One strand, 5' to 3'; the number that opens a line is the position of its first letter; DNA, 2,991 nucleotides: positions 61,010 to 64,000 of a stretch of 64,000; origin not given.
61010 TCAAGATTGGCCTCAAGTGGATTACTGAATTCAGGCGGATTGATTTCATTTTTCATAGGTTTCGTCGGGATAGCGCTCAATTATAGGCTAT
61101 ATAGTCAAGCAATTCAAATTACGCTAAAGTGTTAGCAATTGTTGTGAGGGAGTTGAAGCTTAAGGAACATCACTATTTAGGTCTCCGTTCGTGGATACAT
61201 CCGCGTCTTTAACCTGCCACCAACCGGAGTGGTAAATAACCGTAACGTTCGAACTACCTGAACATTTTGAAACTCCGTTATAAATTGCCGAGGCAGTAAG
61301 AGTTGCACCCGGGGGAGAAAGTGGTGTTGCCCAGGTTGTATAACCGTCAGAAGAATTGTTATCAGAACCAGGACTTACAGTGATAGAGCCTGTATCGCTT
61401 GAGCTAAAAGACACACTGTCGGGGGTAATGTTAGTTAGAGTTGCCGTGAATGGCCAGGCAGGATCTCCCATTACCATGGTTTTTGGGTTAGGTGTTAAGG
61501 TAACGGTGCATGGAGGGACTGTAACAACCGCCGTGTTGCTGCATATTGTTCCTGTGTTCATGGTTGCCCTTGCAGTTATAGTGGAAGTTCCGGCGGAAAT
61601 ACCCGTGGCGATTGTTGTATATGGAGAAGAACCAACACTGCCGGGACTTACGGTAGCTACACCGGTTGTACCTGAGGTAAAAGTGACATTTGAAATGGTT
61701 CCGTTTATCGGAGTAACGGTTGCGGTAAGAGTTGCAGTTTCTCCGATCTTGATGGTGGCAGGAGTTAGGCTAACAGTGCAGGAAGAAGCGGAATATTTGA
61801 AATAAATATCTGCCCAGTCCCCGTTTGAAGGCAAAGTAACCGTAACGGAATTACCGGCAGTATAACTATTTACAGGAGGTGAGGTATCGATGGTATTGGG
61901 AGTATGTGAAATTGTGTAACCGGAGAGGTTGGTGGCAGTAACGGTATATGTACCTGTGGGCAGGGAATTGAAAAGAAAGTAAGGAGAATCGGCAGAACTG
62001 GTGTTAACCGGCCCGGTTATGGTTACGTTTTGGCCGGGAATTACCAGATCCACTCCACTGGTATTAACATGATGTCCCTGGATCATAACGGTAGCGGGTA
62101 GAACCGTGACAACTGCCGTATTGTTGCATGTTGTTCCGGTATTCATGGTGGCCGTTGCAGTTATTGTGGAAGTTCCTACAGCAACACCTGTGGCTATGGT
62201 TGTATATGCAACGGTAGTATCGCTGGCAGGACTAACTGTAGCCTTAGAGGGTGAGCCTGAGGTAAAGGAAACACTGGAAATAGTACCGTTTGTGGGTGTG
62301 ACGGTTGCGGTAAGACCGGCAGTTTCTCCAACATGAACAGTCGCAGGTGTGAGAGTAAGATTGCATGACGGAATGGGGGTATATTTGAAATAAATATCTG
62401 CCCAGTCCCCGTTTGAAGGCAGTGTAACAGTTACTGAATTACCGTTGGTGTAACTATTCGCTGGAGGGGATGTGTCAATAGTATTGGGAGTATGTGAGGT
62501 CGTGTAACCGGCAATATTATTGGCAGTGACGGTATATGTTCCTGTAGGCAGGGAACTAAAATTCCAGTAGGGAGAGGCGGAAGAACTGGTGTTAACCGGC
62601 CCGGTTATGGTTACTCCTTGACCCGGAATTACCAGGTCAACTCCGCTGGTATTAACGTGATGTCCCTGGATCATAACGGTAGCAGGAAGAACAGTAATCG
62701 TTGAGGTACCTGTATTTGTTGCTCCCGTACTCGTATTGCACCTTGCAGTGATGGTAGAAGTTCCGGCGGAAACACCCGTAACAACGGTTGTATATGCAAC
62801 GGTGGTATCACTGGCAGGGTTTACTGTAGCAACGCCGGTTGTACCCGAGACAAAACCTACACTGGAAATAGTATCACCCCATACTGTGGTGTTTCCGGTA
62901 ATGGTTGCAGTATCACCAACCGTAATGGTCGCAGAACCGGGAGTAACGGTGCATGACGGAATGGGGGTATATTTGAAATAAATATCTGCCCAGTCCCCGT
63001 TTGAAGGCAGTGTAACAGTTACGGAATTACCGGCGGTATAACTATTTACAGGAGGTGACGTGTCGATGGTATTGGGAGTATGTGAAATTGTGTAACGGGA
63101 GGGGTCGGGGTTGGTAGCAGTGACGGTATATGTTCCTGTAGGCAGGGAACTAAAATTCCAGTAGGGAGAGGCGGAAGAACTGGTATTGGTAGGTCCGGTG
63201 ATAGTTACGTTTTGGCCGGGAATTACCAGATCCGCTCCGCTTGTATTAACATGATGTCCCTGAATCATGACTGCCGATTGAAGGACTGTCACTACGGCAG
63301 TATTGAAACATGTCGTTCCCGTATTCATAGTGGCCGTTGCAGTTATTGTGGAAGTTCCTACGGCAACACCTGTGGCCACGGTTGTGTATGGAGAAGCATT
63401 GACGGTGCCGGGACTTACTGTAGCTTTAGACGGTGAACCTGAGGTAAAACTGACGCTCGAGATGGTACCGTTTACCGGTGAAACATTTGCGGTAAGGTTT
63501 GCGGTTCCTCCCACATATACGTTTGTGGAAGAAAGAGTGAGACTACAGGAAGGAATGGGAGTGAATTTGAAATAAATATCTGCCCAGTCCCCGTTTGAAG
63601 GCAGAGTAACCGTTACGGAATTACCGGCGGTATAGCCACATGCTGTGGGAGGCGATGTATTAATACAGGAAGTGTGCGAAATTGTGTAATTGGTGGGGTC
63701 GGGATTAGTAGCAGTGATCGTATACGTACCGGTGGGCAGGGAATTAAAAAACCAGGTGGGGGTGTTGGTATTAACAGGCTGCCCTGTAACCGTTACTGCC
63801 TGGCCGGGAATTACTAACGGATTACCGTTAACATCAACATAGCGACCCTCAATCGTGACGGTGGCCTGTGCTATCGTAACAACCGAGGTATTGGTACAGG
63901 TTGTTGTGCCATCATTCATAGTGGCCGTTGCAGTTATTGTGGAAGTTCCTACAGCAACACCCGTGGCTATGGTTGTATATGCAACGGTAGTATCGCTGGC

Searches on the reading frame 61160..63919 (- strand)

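Call 67: search_protein_families(library=pfam, proteins=[window:61160-63919:-], max_evalue=0.001)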
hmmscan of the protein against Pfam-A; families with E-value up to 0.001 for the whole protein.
window:61160-63919:- (919 aa): 8 families
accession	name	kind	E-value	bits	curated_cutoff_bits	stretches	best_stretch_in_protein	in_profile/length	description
PF02368.24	Big_2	-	2.5e-16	59.8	22.8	3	519-598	5-77/79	Bacterial Ig-like domain (group 2)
PF17210.9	SdrD_B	-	9.1e-07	29.5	29.7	0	443-503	41-102/112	SdrD B-like domain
PF17802.7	SpaA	-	5.7e-06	26.8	23.1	0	639-678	35-75/91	Prealbumin-like fold domain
PF18962.6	Por_Secre_tail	-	2.8e-05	24.8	27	0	442-473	38-69/75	Secretion system C-terminal sorting domain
PF09212.16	CBM27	-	4.5e-05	24.2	20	0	101-128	49-76/173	Carbohydrate binding module 27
PF10517.14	DM13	-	0.0008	20.4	25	0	269-313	41-86/105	Electron transfer DM13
PF16640.11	Big_3_5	-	0.00093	20.2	35.5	0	717-784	2-68/88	Bacterial Ig-like domain (group 3)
PF13620.12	CarboxypepD_reg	-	0.00098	19.9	32.3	0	229-280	10-66/82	Carboxypeptidase regulatory-like domain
